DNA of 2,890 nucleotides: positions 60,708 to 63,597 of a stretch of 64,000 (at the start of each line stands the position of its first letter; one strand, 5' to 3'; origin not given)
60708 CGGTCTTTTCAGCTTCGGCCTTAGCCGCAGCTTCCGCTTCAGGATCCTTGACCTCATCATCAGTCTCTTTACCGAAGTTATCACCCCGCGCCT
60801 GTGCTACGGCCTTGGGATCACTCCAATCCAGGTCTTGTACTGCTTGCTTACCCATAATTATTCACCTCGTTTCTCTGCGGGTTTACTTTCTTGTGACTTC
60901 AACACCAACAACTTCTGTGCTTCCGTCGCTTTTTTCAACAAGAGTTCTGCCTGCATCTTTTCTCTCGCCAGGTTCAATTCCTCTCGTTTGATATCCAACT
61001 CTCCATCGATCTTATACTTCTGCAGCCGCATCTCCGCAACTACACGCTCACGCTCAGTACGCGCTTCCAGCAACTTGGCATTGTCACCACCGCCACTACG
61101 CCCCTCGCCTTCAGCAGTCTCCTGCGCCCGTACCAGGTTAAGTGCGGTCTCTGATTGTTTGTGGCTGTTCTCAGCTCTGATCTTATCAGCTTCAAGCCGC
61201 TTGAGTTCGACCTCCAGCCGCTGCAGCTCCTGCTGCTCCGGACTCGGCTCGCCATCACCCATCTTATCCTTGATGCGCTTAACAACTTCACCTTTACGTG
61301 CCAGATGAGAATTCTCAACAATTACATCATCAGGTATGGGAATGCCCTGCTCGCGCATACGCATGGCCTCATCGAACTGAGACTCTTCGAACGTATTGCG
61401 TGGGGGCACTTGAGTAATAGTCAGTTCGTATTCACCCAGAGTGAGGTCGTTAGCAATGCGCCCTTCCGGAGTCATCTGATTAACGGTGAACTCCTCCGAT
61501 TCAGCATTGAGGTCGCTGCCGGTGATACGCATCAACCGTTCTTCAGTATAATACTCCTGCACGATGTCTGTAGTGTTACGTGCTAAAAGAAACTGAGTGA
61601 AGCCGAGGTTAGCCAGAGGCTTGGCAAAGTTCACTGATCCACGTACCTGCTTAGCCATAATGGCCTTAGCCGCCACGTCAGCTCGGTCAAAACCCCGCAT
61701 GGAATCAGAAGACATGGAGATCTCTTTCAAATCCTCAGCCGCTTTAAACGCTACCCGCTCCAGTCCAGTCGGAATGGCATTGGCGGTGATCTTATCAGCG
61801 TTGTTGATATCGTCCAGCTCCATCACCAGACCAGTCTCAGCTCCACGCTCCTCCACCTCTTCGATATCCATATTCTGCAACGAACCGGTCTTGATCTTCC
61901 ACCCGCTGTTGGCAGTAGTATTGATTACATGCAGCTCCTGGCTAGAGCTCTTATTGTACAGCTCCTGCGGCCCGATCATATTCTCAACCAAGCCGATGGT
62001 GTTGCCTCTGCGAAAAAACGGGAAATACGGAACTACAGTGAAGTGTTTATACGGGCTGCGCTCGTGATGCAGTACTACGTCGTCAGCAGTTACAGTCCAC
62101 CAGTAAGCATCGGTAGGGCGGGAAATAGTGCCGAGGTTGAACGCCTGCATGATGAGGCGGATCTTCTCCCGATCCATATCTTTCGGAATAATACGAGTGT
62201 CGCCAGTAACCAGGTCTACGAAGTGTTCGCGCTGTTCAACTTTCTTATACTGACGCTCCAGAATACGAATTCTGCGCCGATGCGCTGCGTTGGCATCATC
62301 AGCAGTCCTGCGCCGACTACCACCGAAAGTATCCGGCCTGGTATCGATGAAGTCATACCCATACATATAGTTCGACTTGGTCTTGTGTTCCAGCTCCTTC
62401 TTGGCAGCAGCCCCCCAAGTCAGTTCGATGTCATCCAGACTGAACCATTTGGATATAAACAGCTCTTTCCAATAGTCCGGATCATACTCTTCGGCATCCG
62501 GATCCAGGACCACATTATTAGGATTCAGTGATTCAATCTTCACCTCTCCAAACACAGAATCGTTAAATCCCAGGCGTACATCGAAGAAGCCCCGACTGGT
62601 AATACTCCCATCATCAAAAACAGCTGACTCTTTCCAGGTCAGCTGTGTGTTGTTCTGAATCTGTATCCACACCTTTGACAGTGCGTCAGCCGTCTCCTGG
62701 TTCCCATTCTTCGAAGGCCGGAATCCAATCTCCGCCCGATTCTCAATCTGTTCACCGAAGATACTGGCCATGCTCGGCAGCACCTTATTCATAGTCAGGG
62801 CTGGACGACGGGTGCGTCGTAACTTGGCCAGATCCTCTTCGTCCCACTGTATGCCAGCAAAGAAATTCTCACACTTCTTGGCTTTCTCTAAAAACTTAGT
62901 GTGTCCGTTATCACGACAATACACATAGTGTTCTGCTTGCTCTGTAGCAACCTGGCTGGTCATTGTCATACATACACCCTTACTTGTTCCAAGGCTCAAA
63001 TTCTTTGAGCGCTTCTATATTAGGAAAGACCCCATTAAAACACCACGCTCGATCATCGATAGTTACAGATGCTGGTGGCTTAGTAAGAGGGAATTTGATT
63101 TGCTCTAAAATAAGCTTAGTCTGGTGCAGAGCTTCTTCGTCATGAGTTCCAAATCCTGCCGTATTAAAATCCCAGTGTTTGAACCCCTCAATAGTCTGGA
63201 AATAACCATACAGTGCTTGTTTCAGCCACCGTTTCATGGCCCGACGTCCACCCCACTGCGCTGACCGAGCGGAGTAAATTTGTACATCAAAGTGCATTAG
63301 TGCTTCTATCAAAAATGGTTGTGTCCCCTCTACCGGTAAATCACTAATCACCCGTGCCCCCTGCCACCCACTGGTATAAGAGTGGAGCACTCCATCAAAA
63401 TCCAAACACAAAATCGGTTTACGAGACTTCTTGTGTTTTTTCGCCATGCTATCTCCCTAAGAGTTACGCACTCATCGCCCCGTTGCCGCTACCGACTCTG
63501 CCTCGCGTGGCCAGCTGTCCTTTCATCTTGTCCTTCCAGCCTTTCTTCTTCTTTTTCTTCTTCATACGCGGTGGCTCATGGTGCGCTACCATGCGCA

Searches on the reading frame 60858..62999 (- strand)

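Call 20: search_protein_families(library=phrogs, proteins=[window:60858-62999:-], max_evalue=0.001)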
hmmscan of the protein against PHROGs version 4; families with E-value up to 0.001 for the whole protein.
window:60858-62999:- (713 aa): 1 family
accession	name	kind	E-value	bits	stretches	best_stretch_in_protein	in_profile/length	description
phrog_156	-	head and packaging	2.3e-97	328.1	1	29-685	22-659/681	portal protein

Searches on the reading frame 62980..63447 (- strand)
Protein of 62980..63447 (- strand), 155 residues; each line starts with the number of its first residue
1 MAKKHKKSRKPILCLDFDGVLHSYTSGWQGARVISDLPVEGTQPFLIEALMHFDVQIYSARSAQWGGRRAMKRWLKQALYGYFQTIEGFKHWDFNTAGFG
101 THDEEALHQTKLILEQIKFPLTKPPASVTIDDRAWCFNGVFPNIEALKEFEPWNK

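Call 69: search_protein_families(library=phrogs, proteins=[window:62980-63447:-], max_evalue=0.01)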
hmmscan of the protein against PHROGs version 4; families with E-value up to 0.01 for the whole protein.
window:62980-63447:- (155 aa): 2 families
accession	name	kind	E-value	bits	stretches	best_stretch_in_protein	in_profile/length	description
phrog_23773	-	unknown function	2.4e-20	73.7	1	3-153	44-181/451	-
phrog_1238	-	moron, auxiliary metabolic gene and host takeover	2.7e-07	31.4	1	3-148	15-130/155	phosphoheptose isomerase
